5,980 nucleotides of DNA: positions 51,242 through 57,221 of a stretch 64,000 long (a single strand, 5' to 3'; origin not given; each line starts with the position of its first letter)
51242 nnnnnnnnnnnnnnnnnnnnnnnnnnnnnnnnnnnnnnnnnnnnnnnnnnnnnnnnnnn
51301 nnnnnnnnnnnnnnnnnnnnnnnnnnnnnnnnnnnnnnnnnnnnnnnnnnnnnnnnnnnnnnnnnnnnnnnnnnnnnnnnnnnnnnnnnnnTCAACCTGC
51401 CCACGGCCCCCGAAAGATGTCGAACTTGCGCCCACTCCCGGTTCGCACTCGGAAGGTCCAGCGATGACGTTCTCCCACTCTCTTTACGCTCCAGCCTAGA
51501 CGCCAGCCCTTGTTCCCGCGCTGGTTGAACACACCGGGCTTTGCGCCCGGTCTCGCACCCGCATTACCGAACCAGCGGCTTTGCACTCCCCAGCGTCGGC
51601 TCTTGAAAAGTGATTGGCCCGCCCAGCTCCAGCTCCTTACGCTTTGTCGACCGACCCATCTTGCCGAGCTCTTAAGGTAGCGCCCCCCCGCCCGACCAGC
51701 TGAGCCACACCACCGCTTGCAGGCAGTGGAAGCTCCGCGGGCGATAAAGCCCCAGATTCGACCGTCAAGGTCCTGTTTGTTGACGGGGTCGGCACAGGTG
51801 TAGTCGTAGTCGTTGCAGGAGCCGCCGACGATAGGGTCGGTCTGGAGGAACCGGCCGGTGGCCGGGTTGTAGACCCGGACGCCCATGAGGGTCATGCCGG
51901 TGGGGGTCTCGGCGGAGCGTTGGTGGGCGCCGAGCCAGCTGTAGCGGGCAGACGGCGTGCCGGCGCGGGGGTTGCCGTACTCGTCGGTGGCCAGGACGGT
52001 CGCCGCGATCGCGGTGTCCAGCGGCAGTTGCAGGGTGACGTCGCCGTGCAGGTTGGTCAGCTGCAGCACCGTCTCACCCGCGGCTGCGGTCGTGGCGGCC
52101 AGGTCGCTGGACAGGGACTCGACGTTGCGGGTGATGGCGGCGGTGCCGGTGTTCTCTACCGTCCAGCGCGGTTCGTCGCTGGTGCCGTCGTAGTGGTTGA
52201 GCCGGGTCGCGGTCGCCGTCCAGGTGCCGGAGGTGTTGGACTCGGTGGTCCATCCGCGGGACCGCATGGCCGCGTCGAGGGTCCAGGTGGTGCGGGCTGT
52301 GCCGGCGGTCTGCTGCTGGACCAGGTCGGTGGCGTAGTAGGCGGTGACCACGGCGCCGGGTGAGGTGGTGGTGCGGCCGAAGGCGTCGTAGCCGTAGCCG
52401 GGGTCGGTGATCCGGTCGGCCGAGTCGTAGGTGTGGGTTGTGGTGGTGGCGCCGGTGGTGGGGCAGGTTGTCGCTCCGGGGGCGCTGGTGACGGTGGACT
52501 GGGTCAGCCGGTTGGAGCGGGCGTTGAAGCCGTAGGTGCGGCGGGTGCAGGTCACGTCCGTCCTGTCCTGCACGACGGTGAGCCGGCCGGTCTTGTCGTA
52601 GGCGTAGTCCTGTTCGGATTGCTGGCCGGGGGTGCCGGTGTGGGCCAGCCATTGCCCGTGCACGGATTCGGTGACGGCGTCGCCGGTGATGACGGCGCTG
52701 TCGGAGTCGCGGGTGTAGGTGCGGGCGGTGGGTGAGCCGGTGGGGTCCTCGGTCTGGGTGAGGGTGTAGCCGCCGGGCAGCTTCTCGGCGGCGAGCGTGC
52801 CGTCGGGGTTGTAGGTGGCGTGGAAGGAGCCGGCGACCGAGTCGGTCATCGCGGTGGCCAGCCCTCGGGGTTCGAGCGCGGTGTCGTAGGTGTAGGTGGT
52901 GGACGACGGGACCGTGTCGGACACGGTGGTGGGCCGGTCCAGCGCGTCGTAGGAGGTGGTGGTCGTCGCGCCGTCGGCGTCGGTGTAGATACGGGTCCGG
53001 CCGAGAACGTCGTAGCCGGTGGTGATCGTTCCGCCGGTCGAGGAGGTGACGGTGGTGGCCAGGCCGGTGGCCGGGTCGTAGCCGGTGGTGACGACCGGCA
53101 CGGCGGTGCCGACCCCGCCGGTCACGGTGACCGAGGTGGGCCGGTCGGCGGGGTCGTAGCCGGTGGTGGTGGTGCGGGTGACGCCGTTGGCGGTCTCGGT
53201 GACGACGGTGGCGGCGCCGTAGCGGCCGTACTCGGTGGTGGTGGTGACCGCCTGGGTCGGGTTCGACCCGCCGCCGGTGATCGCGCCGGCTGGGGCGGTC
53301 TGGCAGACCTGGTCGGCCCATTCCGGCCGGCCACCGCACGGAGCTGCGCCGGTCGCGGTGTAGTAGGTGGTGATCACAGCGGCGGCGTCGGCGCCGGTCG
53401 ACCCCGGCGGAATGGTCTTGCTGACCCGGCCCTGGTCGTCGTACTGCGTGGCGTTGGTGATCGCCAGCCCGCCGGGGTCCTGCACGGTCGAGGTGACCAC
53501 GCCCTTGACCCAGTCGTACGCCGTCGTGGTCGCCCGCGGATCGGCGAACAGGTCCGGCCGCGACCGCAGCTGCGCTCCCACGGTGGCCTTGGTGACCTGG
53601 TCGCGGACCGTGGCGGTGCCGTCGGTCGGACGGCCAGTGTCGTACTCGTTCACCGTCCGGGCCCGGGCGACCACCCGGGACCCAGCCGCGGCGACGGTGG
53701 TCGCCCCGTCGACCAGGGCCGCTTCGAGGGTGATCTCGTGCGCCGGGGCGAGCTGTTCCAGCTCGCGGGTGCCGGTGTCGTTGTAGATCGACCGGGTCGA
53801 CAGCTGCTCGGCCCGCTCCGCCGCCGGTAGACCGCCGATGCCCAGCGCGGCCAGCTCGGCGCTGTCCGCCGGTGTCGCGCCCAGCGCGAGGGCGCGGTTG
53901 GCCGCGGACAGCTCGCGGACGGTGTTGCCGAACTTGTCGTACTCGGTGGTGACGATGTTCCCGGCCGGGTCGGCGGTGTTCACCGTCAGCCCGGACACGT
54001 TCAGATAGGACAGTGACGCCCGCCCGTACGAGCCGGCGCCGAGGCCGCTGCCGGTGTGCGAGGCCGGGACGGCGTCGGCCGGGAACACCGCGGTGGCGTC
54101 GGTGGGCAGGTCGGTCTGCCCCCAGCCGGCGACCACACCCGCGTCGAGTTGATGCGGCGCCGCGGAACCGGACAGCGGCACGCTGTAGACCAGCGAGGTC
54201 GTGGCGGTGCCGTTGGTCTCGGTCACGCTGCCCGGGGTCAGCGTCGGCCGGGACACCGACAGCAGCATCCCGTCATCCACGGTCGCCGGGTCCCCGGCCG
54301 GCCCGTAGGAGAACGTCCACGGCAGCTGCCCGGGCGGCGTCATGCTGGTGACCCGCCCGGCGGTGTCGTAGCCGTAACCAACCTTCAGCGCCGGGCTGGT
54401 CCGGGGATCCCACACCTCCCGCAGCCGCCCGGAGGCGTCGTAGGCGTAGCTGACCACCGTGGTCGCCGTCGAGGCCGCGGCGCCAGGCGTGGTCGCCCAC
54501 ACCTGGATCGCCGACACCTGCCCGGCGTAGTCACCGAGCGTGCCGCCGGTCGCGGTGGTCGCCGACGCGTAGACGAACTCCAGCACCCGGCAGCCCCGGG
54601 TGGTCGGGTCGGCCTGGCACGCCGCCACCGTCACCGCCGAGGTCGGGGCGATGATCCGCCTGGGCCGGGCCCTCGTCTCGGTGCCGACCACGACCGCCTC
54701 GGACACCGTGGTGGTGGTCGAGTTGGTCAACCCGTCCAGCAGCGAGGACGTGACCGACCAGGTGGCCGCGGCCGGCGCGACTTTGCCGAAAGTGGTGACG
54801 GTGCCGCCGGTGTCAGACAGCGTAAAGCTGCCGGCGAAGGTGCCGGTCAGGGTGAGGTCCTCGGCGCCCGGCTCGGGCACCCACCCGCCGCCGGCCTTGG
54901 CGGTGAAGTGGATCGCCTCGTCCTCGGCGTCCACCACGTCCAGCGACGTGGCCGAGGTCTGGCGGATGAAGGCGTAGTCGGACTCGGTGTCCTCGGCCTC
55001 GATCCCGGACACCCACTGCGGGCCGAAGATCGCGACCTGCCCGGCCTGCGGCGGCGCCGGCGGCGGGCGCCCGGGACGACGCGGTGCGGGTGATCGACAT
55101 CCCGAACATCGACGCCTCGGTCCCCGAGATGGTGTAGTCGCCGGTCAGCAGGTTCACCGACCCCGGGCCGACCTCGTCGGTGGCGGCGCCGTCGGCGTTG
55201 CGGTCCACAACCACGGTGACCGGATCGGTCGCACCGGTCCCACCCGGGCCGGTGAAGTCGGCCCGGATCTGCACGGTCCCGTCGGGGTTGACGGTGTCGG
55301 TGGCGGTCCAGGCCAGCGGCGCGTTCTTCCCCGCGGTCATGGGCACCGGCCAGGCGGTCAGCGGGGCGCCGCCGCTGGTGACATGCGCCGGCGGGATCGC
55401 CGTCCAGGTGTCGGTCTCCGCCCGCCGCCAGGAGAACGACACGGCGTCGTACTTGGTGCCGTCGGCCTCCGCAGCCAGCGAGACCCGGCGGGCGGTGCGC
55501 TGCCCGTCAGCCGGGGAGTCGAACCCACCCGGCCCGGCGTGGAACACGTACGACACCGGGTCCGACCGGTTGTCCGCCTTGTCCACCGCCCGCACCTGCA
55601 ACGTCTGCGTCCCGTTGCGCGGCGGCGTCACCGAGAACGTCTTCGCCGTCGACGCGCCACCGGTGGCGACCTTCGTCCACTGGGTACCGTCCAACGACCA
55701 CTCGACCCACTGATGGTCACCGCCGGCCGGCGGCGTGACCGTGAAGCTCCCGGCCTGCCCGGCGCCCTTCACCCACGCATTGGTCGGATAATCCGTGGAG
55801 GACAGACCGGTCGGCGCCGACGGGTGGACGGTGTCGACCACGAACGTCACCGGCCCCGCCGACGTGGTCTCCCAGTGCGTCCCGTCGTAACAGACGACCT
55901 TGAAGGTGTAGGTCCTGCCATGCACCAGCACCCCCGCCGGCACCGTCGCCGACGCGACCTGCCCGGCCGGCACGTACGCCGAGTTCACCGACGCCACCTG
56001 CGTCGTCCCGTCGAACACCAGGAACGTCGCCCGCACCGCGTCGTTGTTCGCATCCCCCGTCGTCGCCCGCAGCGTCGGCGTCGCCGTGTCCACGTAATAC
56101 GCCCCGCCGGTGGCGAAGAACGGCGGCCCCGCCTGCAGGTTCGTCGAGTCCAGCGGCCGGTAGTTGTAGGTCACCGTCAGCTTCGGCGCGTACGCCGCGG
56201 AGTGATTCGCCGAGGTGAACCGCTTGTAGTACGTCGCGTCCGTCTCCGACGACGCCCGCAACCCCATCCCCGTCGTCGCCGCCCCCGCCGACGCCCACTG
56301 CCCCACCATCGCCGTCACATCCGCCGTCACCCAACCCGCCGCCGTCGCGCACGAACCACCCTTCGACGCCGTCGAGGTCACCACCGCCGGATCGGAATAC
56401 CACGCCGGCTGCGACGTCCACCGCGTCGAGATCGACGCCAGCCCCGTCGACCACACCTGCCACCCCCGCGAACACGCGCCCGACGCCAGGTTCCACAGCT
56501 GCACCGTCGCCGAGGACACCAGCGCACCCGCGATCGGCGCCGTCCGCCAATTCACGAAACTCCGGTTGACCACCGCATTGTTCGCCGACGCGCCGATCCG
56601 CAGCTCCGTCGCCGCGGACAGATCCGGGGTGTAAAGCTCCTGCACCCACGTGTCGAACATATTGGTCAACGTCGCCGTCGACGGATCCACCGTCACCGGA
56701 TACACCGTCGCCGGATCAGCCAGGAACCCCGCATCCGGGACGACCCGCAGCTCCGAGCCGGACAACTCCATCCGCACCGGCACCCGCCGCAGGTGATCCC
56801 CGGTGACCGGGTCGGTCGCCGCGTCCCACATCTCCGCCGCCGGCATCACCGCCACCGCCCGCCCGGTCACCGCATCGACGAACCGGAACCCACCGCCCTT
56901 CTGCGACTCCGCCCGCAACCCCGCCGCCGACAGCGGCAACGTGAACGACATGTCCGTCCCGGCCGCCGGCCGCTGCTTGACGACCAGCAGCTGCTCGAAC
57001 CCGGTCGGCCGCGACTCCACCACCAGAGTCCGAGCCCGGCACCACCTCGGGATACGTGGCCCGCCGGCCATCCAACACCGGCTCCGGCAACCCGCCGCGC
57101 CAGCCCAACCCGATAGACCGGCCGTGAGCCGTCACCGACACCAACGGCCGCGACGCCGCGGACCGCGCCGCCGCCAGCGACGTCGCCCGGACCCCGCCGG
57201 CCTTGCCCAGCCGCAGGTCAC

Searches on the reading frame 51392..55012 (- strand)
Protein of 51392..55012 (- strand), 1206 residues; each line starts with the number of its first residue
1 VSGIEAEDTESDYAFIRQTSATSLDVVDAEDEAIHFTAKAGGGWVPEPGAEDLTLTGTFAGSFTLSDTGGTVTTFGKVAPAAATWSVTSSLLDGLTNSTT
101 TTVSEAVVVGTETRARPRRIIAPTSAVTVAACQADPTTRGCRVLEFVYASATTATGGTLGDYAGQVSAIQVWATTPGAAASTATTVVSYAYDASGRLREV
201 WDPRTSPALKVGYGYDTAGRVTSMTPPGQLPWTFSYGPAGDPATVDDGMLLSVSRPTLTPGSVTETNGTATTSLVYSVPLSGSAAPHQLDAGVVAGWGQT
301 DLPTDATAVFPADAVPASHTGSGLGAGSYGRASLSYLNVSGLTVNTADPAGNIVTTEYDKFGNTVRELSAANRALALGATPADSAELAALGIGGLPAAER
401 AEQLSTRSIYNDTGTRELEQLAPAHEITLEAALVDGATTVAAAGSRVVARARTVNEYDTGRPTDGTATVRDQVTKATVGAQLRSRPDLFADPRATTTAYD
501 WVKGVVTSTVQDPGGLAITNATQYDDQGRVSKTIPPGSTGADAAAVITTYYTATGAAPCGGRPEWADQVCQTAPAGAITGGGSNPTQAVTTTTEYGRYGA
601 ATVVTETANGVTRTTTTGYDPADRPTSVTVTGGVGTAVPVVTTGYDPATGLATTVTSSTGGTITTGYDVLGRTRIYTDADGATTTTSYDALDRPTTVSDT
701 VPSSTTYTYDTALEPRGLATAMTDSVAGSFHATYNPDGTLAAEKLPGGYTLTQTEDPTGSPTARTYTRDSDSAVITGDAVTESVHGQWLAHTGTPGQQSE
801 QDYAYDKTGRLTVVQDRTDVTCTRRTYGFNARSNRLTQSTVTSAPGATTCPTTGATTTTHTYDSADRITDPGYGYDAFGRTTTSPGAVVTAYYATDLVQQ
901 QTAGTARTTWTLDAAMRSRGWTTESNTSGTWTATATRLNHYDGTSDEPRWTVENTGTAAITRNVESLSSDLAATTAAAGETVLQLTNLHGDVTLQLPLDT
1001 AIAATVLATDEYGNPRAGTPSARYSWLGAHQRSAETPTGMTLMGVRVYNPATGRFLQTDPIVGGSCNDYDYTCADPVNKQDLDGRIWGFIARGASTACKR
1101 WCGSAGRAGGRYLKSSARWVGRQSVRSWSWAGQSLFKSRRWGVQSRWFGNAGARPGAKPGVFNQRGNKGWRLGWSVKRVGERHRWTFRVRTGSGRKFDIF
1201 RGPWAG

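Call 9: search_protein_families(library=pfam, proteins=[window:51392-55012:-], max_evalue=0.001)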
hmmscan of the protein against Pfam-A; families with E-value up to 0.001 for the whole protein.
window:51392-55012:- (1206 aa): 1 family
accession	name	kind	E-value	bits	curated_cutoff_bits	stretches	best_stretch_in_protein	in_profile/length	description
PF05593.20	RHS_repeat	-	1.6e-11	44.7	22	2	191-227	1-34/38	RHS Repeat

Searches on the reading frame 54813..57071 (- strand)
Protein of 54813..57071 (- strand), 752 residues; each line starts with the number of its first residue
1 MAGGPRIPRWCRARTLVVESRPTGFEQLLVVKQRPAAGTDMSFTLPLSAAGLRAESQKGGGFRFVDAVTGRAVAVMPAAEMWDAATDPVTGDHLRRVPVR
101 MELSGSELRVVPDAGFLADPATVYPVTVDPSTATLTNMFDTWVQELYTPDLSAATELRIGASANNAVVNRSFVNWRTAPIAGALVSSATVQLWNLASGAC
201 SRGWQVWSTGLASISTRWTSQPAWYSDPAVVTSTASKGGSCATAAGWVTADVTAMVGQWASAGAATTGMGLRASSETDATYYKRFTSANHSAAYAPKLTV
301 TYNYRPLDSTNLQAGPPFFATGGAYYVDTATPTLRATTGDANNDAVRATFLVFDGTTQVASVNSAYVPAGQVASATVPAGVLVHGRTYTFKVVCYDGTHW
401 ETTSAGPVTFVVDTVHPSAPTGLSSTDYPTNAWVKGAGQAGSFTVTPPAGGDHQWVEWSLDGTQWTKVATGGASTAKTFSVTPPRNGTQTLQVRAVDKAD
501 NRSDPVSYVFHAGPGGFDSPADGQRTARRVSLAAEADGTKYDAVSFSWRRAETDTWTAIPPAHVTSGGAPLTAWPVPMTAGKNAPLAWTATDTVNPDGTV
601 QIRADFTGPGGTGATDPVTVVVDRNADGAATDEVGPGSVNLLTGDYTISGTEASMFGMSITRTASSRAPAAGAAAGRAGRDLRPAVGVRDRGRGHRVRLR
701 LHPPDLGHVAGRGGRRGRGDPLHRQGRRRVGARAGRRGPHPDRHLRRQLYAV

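Call 9: search_protein_families(library=pfam, proteins=[window:54813-57071:-], max_evalue=0.001)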
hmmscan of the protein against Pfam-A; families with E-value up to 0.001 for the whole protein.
window:54813-57071:- (752 aa): 1 family
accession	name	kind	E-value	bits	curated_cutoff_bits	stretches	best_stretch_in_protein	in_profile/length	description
PF24517.2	CBM96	-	3e-07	30.8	26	1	132-301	2-163/164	Carbohydrate-binding module family 96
